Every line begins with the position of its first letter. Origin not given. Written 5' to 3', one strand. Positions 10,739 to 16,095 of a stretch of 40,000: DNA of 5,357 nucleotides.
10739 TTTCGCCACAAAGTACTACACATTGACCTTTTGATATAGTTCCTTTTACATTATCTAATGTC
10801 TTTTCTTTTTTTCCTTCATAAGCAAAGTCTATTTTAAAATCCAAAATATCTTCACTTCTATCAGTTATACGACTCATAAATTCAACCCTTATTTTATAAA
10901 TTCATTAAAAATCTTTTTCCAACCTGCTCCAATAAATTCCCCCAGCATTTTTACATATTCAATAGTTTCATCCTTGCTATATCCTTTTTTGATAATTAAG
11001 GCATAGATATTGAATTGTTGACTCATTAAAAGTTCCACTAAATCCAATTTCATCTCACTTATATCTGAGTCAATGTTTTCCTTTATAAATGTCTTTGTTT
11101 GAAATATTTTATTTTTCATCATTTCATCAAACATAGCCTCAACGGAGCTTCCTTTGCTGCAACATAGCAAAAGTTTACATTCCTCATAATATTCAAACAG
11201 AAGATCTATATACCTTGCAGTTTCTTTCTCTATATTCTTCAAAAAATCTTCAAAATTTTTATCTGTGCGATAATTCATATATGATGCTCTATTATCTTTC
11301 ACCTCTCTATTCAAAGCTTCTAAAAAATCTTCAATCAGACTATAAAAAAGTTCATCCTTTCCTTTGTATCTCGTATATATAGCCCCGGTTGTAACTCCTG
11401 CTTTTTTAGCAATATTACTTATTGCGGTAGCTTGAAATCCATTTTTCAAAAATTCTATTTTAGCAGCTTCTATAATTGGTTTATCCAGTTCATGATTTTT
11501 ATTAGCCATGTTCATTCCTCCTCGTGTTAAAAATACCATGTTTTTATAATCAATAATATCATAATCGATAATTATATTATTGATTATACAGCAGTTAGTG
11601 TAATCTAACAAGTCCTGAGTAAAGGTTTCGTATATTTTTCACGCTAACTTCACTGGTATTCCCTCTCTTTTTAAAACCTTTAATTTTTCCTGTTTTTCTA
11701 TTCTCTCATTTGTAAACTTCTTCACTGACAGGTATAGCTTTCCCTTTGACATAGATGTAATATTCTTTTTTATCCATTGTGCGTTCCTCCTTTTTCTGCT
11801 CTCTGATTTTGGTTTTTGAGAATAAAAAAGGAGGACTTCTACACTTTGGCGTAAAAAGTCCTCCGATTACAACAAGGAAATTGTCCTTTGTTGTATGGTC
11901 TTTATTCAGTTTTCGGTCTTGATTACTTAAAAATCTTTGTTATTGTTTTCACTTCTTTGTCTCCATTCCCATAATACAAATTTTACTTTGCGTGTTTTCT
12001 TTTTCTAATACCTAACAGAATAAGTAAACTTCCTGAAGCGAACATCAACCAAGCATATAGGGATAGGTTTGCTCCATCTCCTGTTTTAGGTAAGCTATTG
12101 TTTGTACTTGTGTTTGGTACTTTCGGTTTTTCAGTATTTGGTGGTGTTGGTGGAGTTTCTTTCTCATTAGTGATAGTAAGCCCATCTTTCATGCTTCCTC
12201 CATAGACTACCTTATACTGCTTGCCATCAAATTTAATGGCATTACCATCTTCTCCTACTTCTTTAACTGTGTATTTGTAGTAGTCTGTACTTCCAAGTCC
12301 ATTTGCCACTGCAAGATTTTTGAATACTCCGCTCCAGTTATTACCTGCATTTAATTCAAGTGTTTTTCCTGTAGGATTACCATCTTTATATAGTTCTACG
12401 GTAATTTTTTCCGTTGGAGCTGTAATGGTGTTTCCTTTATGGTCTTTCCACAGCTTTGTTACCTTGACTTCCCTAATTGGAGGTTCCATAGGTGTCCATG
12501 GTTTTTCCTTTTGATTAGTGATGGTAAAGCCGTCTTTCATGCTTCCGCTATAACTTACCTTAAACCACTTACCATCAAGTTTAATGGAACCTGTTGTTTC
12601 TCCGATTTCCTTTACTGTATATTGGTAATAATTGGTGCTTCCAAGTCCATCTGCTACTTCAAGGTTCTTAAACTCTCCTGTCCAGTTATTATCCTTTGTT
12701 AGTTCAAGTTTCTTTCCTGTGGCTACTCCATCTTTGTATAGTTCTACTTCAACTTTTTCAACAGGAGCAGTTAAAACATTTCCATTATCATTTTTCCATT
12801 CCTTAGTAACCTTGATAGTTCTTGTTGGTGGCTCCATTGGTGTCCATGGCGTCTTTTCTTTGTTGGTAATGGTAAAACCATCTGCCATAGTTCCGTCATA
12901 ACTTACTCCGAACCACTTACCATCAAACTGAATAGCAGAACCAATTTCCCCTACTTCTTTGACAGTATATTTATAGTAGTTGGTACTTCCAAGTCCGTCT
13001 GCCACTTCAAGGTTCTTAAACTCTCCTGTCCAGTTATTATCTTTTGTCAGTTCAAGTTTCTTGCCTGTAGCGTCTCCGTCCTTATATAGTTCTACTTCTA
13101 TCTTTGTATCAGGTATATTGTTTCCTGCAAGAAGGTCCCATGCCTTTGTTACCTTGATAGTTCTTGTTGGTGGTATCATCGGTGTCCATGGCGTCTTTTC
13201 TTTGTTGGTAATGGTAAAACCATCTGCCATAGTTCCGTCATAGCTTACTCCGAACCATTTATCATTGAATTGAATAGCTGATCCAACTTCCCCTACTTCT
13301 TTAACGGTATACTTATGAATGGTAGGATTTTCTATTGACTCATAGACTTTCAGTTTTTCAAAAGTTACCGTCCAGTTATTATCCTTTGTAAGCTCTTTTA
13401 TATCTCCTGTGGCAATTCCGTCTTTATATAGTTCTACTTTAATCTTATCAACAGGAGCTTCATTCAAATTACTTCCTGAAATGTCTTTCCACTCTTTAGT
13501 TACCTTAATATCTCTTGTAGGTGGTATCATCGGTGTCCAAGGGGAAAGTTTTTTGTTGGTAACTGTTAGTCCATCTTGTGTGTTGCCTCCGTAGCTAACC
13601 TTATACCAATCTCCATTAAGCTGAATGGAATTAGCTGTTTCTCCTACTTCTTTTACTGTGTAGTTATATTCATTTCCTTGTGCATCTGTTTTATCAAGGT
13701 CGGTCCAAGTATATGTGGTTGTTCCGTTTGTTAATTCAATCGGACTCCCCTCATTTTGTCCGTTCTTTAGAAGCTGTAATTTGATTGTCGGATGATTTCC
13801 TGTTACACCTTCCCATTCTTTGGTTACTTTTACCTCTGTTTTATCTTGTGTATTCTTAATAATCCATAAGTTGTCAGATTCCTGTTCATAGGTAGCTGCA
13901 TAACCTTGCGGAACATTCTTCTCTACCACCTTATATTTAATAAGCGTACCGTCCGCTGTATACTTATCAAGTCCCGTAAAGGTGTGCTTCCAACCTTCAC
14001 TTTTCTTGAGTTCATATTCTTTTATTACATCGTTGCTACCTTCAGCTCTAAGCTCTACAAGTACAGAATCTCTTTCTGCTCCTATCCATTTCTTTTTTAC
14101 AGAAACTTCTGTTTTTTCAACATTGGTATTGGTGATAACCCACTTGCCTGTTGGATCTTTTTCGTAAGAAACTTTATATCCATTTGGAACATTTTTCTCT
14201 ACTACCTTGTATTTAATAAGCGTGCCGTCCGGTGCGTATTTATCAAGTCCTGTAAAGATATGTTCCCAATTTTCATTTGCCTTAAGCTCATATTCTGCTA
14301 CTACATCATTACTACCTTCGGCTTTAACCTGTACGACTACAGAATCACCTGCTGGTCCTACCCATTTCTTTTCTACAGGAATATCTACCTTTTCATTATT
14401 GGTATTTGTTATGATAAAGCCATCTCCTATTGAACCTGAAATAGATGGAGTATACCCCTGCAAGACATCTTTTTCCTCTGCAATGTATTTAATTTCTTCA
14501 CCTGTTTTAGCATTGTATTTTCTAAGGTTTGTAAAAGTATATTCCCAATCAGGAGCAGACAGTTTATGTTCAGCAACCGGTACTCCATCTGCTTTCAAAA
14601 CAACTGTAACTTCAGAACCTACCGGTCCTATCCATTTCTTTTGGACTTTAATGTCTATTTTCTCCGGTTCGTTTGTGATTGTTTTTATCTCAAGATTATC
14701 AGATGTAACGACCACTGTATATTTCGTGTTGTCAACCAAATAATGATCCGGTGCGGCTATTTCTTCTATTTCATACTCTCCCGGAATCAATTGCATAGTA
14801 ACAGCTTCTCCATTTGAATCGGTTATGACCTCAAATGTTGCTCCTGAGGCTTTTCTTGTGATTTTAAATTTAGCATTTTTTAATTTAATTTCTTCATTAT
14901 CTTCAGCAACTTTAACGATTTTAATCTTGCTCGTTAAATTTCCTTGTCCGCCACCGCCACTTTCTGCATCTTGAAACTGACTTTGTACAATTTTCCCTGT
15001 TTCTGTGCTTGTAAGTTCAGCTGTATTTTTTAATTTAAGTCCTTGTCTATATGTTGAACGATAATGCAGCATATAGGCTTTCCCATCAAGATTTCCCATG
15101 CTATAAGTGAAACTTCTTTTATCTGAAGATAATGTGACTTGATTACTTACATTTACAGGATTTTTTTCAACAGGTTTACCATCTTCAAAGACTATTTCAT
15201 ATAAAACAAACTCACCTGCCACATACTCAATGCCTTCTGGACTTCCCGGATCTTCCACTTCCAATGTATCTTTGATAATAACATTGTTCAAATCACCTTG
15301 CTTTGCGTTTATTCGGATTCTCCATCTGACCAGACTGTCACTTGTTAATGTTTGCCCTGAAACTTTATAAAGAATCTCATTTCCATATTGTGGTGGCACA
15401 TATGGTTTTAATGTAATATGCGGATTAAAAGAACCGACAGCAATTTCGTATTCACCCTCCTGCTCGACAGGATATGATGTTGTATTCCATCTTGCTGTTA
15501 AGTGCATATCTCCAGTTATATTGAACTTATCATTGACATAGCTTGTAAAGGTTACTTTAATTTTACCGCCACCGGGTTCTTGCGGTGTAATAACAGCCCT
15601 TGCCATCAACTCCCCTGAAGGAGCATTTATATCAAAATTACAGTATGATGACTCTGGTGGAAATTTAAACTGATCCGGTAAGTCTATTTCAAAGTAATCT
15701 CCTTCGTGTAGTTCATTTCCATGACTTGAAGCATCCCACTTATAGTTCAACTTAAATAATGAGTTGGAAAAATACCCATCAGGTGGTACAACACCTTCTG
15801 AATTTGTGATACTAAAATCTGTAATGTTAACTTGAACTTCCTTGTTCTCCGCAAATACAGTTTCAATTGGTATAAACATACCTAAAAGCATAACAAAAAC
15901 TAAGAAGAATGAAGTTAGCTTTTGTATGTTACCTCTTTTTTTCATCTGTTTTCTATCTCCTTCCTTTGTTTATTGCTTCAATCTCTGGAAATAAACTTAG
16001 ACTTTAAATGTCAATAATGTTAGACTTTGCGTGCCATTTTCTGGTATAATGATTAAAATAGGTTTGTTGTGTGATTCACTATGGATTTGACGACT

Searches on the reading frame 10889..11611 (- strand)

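Call 7: search_protein_families(library=pfam, proteins=[window:10889-11611:-], max_evalue=0.01)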
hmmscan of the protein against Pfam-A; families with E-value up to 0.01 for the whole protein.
window:10889-11611:- (240 aa): 1 family
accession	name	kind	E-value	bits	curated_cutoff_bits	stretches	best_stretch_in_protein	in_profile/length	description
PF00440.29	TetR_N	-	2.2e-12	47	24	1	46-89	1-44/47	Bacterial regulatory proteins, tetR family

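Call 8: search_protein_families(library=phrogs, proteins=[window:10889-11611:-], max_evalue=0.001)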
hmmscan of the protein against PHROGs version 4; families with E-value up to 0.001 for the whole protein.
window:10889-11611:- (240 aa): 3 families
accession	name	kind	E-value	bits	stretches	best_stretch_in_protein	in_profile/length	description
phrog_25642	-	unknown function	8.7e-30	104.5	1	38-235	5-204/205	-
phrog_8723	-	unknown function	3.4e-05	24.6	1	45-196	29-170/251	-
phrog_14982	-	unknown function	0.00011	23.3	1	42-109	10-77/182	-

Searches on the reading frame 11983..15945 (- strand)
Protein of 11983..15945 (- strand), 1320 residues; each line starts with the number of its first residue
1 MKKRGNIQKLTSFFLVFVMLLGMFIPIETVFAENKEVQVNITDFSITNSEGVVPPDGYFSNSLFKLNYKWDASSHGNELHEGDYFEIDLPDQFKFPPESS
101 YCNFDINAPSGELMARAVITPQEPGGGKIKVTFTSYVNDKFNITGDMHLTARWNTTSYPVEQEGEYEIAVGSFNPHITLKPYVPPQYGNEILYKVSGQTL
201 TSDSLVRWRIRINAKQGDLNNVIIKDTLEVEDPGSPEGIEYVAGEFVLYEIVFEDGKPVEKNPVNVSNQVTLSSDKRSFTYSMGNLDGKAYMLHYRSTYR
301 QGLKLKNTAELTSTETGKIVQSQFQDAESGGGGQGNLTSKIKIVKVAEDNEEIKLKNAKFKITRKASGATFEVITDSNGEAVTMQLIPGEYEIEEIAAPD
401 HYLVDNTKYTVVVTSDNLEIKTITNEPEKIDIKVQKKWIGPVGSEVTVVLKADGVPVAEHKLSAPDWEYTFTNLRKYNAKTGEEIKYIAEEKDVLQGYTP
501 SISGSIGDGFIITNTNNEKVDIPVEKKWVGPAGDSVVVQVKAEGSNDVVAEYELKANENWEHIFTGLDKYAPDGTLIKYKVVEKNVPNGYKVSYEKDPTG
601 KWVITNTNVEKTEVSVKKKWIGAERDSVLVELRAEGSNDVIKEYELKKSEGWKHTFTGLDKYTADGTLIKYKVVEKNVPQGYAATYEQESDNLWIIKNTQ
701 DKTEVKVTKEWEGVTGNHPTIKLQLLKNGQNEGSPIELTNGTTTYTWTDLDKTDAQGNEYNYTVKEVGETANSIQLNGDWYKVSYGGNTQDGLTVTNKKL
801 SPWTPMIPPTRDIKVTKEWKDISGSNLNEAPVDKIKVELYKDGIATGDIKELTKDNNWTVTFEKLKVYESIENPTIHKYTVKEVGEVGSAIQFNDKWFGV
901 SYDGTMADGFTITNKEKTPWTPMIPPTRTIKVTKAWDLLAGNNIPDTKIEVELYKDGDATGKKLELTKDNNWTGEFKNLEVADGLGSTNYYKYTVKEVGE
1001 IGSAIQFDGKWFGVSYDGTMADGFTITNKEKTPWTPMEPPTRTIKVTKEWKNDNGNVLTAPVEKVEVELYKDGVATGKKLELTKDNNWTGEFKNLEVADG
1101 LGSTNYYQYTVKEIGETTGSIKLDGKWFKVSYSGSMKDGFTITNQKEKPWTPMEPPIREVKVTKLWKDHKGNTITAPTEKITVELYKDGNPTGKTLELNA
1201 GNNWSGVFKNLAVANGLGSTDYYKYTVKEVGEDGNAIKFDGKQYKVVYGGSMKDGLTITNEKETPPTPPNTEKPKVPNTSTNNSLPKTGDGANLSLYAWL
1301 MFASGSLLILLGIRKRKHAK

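Call 7: search_protein_families(library=pfam, proteins=[window:11983-15945:-], max_evalue=0.01)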
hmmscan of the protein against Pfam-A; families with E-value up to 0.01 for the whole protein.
window:11983-15945:- (1320 aa): 6 families
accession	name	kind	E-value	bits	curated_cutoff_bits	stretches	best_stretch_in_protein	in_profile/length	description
PF05738.19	Cna_B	-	1.5e-107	352.7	22.3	8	1160-1260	1-86/87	Cna protein B-type domain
PF17961.7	Big_8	-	1.5e-22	80.1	22.9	1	62-160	4-100/103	Bacterial Ig domain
PF17802.7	SpaA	-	2.3e-15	56.9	23.1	1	340-425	2-89/91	Prealbumin-like fold domain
PF05737.18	Collagen_bind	-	5.3e-09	36.8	27.5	1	190-318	2-127/131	Collagen binding domain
PF16570.11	GramPos_pilinD3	-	0.00046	21.3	27.2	1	552-610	71-125/162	Gram-positive pilin backbone subunit 3, Cna-B-like domain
PF13620.12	CarboxypepD_reg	-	0.0037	18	32.3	0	354-394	13-53/82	Carboxypeptidase regulatory-like domain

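Call 8: search_protein_families(library=phrogs, proteins=[window:11983-15945:-], max_evalue=0.001)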
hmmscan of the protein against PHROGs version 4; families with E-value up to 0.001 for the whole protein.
window:11983-15945:- (1320 aa): 2 families
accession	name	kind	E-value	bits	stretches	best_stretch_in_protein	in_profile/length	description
phrog_29755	-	unknown function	1.3e-41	142.9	6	1159-1236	73-146/153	-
phrog_26318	-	unknown function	0.0003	20.7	0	743-801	74-132/334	-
